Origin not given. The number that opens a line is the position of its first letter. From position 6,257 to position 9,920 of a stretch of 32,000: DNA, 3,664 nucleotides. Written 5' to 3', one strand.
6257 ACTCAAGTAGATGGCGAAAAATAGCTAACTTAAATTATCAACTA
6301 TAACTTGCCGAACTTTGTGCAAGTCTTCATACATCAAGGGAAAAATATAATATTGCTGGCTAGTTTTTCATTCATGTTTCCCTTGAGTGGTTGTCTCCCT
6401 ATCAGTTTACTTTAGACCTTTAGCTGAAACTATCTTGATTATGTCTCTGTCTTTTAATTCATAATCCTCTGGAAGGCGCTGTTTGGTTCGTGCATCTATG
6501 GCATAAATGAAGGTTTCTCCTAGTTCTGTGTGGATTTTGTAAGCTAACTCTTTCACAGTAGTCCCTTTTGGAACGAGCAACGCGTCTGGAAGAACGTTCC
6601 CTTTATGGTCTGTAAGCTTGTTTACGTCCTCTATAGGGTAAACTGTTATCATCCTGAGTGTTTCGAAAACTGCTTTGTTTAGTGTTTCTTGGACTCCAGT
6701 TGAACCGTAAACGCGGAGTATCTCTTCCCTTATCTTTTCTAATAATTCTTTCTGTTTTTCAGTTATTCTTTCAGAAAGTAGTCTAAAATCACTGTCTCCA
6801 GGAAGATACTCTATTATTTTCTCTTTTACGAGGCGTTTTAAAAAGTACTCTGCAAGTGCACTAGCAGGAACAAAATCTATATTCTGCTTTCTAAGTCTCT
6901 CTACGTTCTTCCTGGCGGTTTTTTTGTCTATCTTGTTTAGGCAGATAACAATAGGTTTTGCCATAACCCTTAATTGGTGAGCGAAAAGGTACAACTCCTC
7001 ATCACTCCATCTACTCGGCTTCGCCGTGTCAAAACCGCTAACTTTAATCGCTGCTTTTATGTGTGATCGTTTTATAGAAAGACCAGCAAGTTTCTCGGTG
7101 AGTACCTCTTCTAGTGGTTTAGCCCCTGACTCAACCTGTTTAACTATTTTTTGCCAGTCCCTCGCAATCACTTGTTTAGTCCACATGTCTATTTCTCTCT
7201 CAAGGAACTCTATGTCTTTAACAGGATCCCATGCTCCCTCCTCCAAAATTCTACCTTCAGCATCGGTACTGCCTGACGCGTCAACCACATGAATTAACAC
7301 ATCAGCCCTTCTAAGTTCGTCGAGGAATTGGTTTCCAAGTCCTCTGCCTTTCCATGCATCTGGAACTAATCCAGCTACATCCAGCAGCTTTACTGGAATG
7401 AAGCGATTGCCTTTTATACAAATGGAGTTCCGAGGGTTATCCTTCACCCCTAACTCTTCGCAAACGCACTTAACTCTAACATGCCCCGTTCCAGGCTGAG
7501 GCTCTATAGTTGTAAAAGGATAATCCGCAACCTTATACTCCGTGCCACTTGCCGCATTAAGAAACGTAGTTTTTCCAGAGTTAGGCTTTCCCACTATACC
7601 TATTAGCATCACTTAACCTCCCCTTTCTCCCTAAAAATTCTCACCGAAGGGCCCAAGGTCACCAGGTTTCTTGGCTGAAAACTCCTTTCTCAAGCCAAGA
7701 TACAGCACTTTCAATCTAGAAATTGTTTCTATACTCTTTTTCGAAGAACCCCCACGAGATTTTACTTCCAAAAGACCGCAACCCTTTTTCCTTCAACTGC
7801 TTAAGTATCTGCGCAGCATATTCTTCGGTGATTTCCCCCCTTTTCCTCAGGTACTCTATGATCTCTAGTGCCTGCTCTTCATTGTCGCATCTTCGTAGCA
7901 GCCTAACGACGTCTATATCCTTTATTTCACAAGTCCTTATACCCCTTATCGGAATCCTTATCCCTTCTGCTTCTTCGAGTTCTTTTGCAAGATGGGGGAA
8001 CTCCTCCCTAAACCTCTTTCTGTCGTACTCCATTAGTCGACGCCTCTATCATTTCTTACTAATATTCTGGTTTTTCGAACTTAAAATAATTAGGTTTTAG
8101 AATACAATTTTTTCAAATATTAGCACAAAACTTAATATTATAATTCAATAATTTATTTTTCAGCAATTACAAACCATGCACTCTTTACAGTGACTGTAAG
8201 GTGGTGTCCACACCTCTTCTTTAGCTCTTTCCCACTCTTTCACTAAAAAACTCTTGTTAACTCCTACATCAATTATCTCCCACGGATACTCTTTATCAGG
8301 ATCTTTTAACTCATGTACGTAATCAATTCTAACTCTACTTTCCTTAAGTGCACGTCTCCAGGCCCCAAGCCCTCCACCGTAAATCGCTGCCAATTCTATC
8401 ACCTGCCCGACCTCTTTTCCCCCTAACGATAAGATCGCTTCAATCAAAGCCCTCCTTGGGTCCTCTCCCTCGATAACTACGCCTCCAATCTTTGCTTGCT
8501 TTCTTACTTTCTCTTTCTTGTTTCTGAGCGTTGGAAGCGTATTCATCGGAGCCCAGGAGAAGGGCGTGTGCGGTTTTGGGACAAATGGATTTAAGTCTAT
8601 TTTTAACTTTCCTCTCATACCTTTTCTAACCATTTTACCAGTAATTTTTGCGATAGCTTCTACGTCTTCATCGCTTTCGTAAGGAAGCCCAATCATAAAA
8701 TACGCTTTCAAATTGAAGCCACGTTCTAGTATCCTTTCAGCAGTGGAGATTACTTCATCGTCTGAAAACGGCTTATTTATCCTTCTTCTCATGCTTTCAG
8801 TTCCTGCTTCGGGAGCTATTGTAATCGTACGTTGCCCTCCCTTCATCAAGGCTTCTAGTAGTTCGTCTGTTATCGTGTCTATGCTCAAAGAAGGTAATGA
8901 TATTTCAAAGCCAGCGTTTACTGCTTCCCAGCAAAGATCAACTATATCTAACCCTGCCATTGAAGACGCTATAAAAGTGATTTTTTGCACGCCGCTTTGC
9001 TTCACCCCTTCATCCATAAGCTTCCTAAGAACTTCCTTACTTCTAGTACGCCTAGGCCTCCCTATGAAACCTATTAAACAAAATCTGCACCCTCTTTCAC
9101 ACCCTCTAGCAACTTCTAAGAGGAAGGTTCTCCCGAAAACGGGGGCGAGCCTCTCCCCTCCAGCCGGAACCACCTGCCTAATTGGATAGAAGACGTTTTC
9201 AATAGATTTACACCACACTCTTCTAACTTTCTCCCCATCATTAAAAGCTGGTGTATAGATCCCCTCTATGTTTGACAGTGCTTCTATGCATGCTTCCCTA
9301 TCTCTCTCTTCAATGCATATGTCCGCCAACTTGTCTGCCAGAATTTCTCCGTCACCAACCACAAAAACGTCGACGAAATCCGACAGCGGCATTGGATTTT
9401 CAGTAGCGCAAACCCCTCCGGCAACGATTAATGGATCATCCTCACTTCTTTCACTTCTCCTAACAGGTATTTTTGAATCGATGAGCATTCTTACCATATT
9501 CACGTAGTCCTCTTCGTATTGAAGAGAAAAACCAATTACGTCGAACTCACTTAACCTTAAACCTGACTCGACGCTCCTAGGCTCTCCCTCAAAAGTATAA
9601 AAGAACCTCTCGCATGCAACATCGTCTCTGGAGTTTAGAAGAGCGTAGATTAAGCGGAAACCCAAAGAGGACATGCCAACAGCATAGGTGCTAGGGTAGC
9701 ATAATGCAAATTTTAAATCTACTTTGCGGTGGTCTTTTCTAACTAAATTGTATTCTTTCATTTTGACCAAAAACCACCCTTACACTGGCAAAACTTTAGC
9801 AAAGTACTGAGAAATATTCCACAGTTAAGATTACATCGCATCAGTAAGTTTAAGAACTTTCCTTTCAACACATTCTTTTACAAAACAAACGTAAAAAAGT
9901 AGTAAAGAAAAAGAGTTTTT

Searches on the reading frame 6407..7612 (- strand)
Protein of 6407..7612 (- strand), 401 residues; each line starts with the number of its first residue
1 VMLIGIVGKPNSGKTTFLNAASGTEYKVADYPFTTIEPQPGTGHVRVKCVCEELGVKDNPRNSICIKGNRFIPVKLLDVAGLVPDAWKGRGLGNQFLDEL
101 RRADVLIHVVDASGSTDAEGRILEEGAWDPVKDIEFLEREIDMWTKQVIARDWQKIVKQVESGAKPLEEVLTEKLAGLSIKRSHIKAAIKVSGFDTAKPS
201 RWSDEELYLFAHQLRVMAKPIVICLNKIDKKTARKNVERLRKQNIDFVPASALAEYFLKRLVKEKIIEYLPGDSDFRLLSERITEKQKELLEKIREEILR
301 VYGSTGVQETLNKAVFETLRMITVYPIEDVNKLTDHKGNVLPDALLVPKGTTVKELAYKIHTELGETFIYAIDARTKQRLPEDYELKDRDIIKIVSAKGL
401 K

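Call 54: search_protein_families(library=pfam, proteins=[window:6407-7612:-], max_evalue=0.00001)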
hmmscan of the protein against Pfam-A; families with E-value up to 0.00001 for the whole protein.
window:6407-7612:- (401 aa): 4 families
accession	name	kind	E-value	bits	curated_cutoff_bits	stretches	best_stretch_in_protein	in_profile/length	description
PF08438.16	YGR210-like_G4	-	1.6e-34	119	24.7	1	225-329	2-108/108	Obg-like GTPase YGR210-like, G4 motif-containing domain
PF01926.29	MMR_HSR1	-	2.4e-19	70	21.9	1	4-118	2-92/113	50S ribosome-binding GTPase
PF02824.27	TGS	-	1.5e-14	54.2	22.2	1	339-395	3-59/60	TGS domain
PF02421.24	FeoB_N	-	1e-10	41.8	27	1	4-43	3-42/156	Ferrous iron transport protein B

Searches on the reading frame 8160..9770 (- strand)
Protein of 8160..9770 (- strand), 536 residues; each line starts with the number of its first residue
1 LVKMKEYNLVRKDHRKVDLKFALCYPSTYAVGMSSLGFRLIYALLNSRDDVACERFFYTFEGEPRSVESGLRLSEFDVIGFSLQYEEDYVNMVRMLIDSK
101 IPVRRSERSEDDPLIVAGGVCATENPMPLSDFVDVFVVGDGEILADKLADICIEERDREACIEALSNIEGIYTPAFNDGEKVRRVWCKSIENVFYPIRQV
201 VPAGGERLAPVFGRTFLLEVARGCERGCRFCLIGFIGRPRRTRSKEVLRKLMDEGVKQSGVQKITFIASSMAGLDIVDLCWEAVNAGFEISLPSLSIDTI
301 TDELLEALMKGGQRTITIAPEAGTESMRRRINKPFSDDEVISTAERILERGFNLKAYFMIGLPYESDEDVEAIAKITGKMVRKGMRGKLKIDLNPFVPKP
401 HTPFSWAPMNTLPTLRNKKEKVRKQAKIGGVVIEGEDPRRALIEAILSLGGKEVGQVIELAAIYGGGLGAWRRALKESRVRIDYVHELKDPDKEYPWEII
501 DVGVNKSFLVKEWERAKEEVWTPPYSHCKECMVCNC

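Call 54: search_protein_families(library=pfam, proteins=[window:8160-9770:-], max_evalue=0.00001)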
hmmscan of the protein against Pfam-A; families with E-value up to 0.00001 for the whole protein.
window:8160-9770:- (536 aa): 2 families
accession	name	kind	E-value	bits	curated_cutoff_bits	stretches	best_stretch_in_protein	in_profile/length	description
PF19864.5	Radical_SAM_N2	-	3.2e-39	134.3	29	1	37-174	1-151/151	Radical SAM proteins, N-terminal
PF04055.27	Radical_SAM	-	6.9e-20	72.3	29.5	1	219-375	2-164/166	Radical SAM superfamily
